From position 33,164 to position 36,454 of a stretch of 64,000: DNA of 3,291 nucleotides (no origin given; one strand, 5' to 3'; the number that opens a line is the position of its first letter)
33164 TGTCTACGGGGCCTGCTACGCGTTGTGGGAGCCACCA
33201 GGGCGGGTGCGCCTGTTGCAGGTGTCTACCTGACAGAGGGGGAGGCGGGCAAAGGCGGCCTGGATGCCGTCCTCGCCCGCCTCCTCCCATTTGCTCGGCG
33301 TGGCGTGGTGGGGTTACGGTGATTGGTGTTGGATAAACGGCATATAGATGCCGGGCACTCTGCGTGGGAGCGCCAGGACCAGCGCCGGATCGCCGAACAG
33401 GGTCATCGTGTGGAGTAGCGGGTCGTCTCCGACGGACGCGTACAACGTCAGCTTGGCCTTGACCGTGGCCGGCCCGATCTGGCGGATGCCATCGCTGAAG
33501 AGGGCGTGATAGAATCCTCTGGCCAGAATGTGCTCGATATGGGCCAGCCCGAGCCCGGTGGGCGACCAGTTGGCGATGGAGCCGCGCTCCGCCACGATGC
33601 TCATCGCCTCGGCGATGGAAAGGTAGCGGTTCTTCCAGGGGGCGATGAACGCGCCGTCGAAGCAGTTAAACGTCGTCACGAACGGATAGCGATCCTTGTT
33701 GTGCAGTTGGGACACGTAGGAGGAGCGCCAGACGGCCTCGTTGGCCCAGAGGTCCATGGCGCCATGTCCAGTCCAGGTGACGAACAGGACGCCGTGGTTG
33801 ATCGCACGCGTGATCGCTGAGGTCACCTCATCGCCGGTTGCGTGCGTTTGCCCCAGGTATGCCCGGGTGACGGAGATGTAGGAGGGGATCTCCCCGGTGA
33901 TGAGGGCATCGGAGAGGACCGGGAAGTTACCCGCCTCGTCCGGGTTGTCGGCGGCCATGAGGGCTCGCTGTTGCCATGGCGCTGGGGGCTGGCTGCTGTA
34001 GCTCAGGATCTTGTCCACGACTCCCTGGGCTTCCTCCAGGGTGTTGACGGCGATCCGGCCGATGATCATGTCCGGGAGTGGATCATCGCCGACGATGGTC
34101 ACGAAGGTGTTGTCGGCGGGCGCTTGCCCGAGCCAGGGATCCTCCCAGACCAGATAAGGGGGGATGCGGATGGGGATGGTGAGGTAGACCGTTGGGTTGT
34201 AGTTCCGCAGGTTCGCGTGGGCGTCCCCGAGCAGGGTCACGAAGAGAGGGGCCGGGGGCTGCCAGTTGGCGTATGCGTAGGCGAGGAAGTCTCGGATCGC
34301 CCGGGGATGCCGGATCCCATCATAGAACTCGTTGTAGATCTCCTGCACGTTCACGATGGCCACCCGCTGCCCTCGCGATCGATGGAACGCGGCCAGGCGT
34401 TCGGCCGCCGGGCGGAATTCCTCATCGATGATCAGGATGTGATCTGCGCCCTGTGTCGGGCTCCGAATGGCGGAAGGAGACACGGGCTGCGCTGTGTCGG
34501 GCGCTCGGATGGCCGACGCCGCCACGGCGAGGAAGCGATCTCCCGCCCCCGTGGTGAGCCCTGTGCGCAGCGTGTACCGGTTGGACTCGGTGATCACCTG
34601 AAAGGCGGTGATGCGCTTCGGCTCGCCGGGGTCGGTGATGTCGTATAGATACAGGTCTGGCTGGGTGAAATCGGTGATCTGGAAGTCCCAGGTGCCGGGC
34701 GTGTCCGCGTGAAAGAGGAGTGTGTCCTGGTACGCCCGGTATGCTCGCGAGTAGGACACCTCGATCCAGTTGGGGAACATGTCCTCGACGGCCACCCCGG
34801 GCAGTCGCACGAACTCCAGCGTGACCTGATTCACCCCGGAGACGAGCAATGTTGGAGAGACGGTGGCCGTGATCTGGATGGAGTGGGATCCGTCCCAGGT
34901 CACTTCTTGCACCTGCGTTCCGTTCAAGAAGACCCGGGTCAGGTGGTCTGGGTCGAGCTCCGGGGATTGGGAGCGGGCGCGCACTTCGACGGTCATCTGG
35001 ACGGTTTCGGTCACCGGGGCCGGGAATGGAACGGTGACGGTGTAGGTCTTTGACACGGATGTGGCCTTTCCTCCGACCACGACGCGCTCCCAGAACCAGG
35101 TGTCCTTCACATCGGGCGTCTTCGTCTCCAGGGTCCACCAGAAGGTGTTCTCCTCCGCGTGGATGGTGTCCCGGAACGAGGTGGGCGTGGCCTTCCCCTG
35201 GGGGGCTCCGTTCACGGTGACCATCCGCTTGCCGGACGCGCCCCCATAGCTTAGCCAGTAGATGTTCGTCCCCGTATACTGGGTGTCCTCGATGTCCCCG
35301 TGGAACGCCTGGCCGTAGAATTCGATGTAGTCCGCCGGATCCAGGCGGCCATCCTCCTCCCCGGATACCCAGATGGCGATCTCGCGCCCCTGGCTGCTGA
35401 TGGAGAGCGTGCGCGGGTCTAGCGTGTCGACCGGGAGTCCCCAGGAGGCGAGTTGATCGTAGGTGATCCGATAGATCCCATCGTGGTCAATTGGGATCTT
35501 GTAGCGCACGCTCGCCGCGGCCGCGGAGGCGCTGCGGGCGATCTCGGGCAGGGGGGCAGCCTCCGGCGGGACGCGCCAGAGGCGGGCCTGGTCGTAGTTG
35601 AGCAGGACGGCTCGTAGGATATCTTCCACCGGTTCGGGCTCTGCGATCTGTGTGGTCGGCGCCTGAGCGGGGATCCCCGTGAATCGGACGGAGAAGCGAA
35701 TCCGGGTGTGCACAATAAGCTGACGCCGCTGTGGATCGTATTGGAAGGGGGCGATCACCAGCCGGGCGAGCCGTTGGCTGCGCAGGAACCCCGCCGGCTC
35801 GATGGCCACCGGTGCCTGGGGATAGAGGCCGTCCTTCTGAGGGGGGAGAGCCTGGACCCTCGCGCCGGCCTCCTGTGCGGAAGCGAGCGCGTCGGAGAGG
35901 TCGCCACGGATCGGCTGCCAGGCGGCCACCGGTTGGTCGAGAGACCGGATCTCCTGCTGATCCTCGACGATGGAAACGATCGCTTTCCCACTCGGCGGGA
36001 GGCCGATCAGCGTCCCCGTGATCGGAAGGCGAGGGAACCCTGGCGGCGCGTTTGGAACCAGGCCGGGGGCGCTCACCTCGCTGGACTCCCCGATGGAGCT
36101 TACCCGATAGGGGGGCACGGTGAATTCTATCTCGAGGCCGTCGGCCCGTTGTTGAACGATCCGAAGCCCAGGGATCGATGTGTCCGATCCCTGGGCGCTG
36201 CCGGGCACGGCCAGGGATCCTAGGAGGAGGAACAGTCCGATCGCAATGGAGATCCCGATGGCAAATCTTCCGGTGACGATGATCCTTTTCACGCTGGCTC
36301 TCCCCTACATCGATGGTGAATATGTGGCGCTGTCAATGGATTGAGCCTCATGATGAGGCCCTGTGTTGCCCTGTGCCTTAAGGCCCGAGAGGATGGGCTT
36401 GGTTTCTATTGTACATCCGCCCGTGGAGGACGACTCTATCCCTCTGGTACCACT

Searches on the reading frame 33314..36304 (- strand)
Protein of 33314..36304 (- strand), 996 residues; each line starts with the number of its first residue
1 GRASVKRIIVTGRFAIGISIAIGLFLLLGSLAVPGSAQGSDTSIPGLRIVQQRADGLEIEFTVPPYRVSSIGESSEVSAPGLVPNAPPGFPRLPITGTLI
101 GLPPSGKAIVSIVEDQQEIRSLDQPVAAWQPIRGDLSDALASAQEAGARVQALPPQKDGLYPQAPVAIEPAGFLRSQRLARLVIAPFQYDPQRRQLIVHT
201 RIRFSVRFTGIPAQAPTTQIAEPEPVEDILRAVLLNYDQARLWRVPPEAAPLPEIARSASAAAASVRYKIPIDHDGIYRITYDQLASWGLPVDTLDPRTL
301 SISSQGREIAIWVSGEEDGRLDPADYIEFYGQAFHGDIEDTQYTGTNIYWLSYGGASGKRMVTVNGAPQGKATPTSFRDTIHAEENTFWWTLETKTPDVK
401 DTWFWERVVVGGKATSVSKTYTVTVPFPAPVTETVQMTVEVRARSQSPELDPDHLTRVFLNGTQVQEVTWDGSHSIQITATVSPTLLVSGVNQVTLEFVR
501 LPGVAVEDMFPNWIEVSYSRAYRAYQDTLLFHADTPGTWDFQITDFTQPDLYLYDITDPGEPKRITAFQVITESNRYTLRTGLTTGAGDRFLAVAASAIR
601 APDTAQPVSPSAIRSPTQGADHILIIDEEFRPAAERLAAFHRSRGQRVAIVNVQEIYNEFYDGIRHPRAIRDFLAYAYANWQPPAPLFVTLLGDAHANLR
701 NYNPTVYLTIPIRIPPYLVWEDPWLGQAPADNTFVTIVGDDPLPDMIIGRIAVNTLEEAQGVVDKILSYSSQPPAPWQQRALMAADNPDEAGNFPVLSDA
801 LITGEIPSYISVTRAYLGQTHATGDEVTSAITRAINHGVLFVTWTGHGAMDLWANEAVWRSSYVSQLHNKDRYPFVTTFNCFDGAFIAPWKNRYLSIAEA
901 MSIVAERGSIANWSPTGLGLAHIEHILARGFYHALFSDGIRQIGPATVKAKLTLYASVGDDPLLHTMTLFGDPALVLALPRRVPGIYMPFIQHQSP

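Call 41: search_protein_families(library=ncbifam, proteins=[window:33314-36304:-], max_evalue=0.001)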
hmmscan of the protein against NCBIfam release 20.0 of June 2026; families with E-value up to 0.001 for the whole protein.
window:33314-36304:- (996 aa): 2 families
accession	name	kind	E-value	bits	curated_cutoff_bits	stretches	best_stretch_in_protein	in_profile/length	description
NF033707.1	T9SS_sortase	equivalog_domain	6.6e-84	282.3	420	1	267-981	7-736/1095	type IX secretion system sortase PorU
NF052324.1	PorU_rel_Nterm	equivalog_domain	2.5e-69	234.4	450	1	268-978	33-766/879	putative type IX secretion system sortase PorU2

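Call 67: search_protein_families(library=pfam, proteins=[window:33314-36304:-], max_evalue=0.01)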
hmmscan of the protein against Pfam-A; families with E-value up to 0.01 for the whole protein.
window:33314-36304:- (996 aa): 2 families
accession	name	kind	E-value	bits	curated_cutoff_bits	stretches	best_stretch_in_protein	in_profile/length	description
PF01364.23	Peptidase_C25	-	3.6e-80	270.4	23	1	623-977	2-374/374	Peptidase family C25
PF08126.16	Propeptide_C25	-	2.1e-09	37.3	22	1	79-238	48-198/205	Propeptide_C25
